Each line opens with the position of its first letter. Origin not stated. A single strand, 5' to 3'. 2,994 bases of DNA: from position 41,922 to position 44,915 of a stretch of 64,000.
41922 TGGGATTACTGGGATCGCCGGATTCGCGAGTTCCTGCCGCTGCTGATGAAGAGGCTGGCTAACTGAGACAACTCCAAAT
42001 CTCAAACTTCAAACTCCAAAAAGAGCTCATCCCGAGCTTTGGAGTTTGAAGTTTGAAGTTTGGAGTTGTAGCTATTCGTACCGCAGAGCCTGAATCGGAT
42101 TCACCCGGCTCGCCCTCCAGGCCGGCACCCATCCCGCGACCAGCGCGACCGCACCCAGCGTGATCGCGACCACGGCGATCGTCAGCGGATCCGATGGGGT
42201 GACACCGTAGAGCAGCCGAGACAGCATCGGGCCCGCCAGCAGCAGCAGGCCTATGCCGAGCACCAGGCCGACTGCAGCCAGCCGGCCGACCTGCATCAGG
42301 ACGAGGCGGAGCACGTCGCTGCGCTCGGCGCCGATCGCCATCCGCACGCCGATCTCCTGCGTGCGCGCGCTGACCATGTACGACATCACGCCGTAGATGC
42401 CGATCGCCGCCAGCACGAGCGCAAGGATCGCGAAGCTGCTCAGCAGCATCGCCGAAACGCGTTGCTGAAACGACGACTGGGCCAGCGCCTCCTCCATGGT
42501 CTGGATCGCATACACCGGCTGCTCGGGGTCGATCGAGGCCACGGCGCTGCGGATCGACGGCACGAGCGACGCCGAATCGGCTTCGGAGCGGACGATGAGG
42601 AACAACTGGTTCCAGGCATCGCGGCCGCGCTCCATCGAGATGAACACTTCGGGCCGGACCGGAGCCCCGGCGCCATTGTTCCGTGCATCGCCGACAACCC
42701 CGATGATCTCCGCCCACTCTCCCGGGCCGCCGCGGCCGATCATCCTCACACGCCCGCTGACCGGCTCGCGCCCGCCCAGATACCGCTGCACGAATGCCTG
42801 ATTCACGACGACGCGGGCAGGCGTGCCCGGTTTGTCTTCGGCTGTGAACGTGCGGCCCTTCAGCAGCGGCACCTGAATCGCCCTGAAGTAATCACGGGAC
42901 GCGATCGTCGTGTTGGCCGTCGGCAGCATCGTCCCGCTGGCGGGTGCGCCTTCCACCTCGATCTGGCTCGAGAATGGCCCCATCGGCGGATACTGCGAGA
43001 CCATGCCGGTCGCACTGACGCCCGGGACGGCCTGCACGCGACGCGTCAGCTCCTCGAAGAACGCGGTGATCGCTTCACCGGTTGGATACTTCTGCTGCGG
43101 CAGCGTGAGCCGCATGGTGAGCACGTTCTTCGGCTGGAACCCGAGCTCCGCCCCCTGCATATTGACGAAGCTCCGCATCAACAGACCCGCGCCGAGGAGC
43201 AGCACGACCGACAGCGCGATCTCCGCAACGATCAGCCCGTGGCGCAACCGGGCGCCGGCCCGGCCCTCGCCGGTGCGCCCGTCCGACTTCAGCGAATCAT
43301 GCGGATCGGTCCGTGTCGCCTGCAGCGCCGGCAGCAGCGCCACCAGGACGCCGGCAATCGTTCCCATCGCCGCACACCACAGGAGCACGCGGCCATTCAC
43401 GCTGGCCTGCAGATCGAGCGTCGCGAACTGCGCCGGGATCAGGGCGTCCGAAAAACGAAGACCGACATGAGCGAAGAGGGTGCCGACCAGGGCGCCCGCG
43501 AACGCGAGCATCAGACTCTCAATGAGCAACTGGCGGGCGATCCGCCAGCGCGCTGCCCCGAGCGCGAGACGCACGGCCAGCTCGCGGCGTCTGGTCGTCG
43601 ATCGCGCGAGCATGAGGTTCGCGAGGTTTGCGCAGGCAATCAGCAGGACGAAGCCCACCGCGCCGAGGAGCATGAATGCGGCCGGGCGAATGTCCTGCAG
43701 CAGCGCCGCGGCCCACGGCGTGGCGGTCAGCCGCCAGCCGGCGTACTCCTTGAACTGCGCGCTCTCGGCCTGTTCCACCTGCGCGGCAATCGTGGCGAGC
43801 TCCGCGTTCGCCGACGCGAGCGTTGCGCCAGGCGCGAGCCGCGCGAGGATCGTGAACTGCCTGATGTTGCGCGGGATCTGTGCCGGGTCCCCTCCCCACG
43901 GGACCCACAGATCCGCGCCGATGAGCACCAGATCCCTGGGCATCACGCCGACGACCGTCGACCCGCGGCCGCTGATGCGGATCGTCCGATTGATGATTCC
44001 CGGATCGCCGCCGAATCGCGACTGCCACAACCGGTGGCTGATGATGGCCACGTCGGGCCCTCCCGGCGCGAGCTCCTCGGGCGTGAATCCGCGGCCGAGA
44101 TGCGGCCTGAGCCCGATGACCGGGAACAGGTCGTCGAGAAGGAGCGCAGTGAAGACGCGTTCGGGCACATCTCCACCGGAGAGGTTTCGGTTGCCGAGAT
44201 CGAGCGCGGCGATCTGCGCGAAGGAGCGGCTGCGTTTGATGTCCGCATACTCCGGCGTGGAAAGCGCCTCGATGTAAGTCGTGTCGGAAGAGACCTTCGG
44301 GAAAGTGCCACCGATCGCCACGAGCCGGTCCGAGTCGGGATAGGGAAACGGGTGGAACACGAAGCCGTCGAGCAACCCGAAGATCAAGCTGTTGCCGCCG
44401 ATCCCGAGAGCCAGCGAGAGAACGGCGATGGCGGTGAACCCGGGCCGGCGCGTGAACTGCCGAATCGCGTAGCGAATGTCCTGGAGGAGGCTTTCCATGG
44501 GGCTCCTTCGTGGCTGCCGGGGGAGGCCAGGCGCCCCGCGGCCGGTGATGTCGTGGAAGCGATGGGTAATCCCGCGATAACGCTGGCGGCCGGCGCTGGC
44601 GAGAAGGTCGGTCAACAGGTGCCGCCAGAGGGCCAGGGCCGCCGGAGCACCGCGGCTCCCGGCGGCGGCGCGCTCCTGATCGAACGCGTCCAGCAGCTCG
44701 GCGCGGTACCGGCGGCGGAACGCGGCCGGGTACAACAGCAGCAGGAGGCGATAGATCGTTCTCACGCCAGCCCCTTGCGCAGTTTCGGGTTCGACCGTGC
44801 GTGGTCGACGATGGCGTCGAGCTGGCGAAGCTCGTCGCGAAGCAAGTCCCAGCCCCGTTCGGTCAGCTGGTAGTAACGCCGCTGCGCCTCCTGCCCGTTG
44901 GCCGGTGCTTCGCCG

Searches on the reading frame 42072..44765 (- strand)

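Call 5: search_protein_families(library=ncbifam, proteins=[window:42072-44765:-])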
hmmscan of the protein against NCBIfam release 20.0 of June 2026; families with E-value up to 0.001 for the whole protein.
window:42072-44765:- (897 aa): 6 families
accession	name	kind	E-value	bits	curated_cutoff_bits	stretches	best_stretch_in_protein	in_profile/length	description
TIGR03434.1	ADOP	subfamily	1.3e-267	890.1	622.3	1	93-897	1-803/803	ADOP family duplicated permease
NF007826.0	PRK10535.1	equivalog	1.3e-33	116.2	966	2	617-895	367-646/648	macrolide ABC transporter ATP-binding protein/permease MacB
NF038008.1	ABC_perm_DarB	equivalog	1.2e-08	33.4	700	1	365-558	275-462/777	darobactin export ABC transporter permease subunit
NF041854.1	ABC_perm_YbbP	equivalog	6.9e-08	30.8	999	1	744-860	216-329/806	putative ABC transporter permease subunit YbbP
TIGR02212.1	lolCE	equivalog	1.6e-07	30.6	362.45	0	780-897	274-411/411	lipoprotein-releasing ABC transporter permease subunit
NF008076.0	PRK10814.1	exception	3.1e-05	23.2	473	1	780-897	272-399/399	lipoprotein-releasing ABC transporter permease subunit LolC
